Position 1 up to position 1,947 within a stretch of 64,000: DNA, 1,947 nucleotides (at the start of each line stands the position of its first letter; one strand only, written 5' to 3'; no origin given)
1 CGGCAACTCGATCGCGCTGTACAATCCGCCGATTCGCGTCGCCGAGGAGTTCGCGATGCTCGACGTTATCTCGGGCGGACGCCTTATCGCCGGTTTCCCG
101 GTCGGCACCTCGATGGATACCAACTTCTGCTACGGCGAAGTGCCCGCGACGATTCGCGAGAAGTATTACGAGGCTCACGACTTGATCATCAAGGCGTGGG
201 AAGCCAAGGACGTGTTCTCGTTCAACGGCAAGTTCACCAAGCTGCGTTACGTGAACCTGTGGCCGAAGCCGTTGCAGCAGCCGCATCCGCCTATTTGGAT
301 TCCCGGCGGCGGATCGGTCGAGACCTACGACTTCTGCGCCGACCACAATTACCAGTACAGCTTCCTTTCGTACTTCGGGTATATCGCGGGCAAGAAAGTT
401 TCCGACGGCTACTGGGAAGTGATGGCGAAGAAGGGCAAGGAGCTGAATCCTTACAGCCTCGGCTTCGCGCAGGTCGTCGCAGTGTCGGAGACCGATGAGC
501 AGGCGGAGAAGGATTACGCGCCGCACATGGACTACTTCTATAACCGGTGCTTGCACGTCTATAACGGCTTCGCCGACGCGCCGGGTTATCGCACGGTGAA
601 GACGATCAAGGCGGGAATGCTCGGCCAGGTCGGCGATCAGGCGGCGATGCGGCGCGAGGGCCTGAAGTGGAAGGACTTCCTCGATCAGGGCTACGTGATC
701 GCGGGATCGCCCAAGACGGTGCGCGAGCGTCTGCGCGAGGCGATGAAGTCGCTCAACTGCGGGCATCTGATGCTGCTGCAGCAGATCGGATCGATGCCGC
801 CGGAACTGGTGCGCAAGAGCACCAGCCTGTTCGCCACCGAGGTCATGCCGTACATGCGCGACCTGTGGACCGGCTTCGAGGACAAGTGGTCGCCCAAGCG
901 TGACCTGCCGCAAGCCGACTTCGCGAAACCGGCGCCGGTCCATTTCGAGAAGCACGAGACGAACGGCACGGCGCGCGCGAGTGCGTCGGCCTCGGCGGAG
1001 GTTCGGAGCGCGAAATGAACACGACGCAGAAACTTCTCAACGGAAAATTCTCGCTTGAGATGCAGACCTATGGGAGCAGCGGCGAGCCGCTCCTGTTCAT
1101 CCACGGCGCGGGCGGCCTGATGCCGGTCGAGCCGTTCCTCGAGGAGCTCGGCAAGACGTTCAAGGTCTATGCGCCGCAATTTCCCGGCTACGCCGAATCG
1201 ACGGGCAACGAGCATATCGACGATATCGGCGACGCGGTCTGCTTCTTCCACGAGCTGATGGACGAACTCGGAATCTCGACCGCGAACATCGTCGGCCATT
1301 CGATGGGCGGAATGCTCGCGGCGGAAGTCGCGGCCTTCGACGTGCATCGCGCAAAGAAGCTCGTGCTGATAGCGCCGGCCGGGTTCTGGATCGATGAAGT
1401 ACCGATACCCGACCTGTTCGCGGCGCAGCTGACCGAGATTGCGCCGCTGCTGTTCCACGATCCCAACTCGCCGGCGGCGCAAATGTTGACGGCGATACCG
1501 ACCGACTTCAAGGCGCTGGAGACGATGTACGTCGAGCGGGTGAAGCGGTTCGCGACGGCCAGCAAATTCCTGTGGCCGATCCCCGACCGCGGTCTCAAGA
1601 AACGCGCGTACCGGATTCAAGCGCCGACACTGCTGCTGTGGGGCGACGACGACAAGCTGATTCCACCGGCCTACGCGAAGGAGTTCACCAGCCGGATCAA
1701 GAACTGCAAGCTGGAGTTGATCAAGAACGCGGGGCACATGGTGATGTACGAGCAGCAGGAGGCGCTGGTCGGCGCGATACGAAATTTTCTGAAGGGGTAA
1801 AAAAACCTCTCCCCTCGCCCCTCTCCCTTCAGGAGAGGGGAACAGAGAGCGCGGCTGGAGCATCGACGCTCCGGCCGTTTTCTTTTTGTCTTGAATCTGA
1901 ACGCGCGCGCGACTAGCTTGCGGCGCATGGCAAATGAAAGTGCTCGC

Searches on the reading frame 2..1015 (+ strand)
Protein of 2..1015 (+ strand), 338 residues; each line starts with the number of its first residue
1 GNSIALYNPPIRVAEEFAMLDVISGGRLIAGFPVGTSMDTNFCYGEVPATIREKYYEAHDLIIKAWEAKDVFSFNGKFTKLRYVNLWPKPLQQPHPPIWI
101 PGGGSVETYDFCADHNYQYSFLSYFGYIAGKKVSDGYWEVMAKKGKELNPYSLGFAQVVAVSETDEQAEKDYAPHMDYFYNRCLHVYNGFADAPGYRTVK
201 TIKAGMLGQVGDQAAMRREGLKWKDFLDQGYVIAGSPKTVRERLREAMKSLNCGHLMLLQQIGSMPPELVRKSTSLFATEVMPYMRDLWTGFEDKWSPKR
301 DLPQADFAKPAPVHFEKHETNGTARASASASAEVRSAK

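Call 22: search_protein_families(library=pfam, proteins=[window:2-1015:+], max_evalue=0.001)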
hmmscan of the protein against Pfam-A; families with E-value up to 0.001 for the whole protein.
window:2-1015:+ (338 aa): 1 family
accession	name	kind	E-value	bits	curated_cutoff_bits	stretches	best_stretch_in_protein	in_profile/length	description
PF00296.26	Bac_luciferase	-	7e-25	88.5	27.9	1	7-247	78-307/314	Luciferase-like monooxygenase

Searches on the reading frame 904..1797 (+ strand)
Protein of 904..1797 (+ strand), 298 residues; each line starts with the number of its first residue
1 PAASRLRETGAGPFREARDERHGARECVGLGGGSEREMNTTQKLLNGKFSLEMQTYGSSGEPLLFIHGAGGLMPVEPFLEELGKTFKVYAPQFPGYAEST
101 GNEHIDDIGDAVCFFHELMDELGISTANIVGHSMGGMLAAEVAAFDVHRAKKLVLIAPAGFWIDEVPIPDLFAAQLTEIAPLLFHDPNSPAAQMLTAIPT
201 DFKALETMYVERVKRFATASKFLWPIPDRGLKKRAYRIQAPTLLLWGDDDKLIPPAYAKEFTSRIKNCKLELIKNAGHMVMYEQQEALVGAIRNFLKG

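Call 22: search_protein_families(library=pfam, proteins=[window:904-1797:+], max_evalue=0.001)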
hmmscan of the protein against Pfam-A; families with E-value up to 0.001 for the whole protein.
window:904-1797:+ (298 aa): 5 families
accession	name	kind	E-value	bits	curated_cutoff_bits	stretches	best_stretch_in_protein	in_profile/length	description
PF00561.26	Abhydrolase_1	-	1.9e-26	93.7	25.8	1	62-283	2-243/245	alpha/beta hydrolase fold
PF12697.13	Abhydrolase_6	-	4.5e-25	90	26.3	1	63-289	1-215/217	Alpha/beta hydrolase family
PF12146.15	Hydrolase_4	-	5e-19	69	27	1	86-285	32-239/239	Serine aminopeptidase, S33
PF03959.19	FSH1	-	0.00017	21.8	21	0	197-280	117-201/211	Serine hydrolase (FSH1)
PF07819.20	PGAP1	-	0.00062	20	24.3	0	122-152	88-118/233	PGAP1-like alpha/beta domain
